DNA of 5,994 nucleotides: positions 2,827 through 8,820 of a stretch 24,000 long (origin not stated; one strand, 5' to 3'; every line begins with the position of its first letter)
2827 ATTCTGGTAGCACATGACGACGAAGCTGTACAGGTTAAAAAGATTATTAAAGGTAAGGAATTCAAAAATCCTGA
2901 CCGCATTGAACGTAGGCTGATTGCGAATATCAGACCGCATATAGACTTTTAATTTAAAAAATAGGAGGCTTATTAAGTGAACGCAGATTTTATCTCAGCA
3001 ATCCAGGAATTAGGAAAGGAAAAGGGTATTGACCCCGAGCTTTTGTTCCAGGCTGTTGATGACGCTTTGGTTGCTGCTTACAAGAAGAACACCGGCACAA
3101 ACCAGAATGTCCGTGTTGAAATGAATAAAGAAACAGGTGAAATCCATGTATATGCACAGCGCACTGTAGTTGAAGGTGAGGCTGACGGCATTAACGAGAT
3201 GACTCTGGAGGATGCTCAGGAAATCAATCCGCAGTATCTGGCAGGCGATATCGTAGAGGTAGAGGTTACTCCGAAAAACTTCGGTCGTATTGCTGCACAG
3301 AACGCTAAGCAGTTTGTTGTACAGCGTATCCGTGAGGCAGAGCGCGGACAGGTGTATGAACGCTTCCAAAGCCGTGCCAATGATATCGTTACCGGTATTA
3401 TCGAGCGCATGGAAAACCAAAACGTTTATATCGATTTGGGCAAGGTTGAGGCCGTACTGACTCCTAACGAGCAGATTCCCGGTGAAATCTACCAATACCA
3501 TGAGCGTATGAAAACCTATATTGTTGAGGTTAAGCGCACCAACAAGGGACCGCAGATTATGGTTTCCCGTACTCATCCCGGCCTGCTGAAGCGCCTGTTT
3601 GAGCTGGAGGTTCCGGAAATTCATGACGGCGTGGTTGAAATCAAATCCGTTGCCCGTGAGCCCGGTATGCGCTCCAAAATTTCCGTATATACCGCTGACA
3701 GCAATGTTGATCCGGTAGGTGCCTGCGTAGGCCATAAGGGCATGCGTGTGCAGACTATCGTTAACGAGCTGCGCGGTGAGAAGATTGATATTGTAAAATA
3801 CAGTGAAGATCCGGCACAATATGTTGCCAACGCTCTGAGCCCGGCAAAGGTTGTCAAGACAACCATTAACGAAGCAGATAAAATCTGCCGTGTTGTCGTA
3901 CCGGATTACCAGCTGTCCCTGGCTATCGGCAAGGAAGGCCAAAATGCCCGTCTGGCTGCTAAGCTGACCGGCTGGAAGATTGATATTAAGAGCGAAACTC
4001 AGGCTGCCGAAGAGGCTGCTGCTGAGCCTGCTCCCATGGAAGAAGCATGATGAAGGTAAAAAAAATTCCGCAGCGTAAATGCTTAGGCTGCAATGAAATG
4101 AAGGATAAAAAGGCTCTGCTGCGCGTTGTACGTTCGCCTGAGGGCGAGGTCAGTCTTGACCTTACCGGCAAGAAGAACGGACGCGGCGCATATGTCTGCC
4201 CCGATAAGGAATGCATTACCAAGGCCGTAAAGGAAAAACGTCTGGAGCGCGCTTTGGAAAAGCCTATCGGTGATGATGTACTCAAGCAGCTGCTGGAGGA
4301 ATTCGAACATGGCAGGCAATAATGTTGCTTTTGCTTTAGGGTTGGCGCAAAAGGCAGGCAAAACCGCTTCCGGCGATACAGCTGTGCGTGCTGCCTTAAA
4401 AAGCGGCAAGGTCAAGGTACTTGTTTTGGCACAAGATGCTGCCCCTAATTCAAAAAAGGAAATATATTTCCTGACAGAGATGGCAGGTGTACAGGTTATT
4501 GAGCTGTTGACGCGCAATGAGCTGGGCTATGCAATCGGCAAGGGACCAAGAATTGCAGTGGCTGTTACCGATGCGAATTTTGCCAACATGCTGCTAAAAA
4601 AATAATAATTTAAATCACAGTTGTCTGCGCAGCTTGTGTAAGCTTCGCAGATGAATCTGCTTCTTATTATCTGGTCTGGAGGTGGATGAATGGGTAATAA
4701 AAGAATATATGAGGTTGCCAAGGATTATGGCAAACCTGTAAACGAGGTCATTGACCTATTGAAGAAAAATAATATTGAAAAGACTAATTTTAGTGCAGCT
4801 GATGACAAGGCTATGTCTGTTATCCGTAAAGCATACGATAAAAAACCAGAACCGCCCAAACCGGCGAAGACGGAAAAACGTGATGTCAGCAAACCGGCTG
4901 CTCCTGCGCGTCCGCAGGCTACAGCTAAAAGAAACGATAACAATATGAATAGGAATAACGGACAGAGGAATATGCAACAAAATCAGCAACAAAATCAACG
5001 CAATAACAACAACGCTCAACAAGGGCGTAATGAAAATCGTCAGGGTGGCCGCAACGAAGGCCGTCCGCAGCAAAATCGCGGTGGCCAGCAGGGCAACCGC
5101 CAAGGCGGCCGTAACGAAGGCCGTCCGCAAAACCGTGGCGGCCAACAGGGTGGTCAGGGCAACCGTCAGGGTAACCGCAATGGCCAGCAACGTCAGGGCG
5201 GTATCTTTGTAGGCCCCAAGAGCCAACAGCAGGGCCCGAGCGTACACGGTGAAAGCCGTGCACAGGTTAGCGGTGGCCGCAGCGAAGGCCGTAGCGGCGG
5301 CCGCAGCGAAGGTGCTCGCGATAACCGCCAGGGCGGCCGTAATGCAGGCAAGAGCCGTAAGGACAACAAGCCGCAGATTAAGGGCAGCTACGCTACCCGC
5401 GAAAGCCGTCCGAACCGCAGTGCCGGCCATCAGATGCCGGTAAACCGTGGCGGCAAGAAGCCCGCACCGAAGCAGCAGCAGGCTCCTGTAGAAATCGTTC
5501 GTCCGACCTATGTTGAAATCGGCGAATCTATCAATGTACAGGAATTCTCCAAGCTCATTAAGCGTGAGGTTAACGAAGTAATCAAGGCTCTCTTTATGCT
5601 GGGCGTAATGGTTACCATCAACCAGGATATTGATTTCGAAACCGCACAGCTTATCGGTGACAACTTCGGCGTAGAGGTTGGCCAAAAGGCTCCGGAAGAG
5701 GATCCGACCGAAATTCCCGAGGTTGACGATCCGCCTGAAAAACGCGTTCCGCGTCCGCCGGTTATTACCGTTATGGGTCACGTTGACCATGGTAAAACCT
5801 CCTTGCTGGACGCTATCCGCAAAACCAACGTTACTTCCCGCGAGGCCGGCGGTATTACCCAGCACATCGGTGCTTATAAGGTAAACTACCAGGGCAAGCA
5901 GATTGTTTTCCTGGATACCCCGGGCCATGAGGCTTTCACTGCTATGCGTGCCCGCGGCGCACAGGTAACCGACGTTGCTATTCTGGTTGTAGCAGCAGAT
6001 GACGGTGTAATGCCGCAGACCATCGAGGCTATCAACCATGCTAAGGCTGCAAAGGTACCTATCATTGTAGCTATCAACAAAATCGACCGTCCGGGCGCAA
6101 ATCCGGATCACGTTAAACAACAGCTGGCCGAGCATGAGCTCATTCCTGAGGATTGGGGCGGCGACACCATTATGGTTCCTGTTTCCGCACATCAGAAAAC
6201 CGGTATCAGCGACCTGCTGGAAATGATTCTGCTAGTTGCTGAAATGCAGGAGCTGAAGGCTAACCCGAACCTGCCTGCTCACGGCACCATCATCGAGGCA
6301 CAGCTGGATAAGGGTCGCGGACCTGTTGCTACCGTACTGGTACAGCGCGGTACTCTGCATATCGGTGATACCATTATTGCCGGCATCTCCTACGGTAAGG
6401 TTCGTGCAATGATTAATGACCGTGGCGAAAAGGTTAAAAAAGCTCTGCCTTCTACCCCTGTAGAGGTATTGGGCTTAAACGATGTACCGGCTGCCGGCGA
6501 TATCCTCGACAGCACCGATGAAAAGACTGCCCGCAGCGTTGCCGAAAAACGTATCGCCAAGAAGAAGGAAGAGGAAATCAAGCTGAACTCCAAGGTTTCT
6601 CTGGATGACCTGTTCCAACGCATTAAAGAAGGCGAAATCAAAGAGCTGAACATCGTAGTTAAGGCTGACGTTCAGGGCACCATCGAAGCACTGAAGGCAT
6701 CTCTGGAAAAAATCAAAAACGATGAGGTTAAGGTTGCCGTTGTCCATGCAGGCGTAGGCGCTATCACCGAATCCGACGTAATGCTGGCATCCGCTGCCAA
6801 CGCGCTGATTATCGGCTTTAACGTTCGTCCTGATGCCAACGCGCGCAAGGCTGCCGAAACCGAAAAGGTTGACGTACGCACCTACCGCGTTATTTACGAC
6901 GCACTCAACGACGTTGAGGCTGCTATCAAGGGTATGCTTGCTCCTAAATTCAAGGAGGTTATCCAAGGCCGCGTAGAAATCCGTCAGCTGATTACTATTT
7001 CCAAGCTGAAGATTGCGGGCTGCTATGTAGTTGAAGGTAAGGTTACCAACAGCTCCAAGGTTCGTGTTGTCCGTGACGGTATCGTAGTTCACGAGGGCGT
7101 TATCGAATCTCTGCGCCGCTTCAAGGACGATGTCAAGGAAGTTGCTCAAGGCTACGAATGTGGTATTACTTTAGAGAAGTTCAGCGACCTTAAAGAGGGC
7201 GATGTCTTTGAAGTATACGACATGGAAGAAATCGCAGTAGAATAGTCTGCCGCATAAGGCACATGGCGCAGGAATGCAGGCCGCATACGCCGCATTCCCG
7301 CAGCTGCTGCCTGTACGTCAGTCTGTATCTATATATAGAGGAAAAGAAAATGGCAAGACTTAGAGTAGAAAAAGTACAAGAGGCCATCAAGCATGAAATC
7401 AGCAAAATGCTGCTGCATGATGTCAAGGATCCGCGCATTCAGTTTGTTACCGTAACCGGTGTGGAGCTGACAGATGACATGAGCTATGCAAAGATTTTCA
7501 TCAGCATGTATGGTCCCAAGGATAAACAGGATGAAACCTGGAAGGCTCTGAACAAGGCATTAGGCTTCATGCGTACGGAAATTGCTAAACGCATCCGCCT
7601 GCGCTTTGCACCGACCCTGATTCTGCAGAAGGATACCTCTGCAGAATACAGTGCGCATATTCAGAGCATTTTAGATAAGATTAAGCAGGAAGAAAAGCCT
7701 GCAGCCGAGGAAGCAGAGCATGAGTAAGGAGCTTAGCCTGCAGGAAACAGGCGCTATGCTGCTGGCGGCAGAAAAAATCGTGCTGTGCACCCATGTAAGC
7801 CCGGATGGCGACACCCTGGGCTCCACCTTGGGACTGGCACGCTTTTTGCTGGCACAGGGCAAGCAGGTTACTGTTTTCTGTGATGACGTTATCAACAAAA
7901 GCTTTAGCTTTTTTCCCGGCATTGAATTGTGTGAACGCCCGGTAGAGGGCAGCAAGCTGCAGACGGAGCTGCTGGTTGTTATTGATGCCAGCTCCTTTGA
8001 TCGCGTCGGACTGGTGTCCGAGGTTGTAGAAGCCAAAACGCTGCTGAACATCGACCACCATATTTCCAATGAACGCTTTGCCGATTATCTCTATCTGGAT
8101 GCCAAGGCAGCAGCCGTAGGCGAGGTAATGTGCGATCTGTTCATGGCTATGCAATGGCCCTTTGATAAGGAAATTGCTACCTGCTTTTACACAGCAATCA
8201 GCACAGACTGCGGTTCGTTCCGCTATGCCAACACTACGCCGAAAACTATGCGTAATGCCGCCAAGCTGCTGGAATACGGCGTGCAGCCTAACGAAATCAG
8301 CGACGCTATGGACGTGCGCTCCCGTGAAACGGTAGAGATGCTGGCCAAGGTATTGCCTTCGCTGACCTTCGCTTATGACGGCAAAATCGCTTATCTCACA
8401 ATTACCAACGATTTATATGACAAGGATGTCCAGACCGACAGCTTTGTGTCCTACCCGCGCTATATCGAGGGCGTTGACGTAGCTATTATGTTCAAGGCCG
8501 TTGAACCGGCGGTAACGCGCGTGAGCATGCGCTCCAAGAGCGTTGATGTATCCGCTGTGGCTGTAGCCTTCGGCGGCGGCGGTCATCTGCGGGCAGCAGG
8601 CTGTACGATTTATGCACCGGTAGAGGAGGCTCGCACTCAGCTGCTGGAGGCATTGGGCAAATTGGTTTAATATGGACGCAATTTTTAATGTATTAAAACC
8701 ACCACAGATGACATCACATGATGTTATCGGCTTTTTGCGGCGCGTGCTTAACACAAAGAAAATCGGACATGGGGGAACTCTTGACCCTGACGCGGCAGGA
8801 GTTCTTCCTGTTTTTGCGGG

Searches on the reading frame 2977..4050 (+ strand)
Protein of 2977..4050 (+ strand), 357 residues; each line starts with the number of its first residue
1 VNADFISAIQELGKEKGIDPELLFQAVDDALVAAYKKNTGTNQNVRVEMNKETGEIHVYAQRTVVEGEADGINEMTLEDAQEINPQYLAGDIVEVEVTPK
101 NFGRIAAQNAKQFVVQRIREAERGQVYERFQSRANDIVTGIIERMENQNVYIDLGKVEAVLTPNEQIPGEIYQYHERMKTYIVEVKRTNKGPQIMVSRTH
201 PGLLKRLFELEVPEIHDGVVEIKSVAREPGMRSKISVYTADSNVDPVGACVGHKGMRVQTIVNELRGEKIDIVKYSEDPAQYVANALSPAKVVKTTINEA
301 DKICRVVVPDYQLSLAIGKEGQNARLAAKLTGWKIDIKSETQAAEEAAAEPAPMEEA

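Call 13: search_protein_families(library=pfam, proteins=[window:2977-4050:+], max_evalue=0.001)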
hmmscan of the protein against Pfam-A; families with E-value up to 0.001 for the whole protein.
window:2977-4050:+ (357 aa): 4 families
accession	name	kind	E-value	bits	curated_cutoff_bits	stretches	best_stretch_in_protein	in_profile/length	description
PF08529.16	NusA_N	-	2.7e-42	144.2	23.8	1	4-123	1-118/119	NusA N-terminal domain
PF13184.12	KH_5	-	1.3e-29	102.5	27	1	229-296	1-68/69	NusA-like KH domain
PF00575.29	S1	-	6.3e-06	26.9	22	1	134-194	4-71/74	S1 RNA binding domain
PF07650.23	KH_2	-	5.7e-05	23.3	22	0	281-331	4-54/78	KH domain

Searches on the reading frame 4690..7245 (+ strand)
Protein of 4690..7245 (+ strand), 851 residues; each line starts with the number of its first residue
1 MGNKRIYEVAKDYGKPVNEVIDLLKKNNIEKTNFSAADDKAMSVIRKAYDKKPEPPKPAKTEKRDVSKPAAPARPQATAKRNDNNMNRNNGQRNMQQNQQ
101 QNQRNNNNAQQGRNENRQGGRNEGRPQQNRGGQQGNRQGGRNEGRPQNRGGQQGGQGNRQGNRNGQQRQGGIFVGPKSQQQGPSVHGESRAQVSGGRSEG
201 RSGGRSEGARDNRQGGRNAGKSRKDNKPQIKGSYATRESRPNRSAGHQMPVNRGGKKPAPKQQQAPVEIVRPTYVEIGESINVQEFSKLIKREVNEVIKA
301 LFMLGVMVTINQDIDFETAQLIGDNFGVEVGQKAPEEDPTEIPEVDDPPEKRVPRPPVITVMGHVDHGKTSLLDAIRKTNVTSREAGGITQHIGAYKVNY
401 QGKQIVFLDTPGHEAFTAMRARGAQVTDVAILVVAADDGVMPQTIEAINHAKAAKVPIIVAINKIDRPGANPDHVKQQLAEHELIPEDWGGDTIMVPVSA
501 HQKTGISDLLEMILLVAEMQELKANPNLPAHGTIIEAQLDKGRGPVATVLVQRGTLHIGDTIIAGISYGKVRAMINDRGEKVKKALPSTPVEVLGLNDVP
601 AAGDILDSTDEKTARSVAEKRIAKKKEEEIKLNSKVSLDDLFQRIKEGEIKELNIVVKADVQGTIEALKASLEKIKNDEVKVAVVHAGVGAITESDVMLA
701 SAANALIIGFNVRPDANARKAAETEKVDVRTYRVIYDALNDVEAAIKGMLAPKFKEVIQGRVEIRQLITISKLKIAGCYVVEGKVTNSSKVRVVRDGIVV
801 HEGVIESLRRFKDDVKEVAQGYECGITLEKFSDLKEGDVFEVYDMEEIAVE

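Call 13: search_protein_families(library=pfam, proteins=[window:4690-7245:+], max_evalue=0.001)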
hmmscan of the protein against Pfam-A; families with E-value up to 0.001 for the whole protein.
window:4690-7245:+ (851 aa): 11 families
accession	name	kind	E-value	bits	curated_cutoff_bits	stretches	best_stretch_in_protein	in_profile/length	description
PF11987.13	IF-2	-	2e-45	153.9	27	1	628-743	2-117/117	Translation-initiation factor 2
PF00009.33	GTP_EFTU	-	2.3e-38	132.1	26.5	1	359-515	6-184/188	Elongation factor Tu GTP binding domain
PF22042.2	EF-G_D2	-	2.5e-31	108.1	27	1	529-607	1-82/84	Elongation factor G domain 2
PF04760.21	IF2_N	-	4.1e-21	75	25.3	2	280-329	3-53/53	Translation initiation factor IF-2, N-terminal region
PF01926.29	MMR_HSR1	-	2.6e-12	47.3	21.9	1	359-464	2-113/113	50S ribosome-binding GTPase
PF03144.31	GTP_EFTU_D2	-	2.3e-06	28.4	30.3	1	775-840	3-72/73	Elongation factor Tu domain 2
PF00025.27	Arf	-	6.6e-06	26.1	22.3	1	361-513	19-170/174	ADP-ribosylation factor family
PF02421.24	FeoB_N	-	6.3e-05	23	27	1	359-512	3-155/156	Ferrous iron transport protein B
PF00071.28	Ras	-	7.1e-05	22.9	21.6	1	360-513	3-156/162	Ras family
PF08477.19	Roc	-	0.00026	21.7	27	1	359-466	2-119/119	Ras of Complex, Roc, domain of DAPkinase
PF09439.16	SRPRB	-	0.00073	19.4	25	0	357-484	4-138/178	Signal recognition particle receptor beta subunit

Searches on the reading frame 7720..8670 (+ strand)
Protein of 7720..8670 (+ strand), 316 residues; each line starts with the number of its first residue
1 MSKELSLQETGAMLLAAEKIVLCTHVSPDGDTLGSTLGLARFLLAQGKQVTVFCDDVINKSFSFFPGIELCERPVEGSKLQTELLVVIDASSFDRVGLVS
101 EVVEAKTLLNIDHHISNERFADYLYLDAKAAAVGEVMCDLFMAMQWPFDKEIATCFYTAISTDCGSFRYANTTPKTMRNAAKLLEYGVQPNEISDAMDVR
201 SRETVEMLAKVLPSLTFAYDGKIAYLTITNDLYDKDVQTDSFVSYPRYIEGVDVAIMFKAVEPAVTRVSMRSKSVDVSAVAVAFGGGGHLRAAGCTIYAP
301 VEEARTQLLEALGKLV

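Call 13: search_protein_families(library=pfam, proteins=[window:7720-8670:+], max_evalue=0.001)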
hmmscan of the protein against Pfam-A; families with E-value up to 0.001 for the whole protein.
window:7720-8670:+ (316 aa): 2 families
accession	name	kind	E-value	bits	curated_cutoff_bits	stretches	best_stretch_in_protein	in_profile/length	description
PF01368.27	DHH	-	3.9e-15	56.7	28.1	1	19-160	1-125/125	DHH family, N-terminal domain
PF02272.25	DHHA1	-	5.7e-09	36.8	25.9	1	238-314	17-98/102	DHHA1 domain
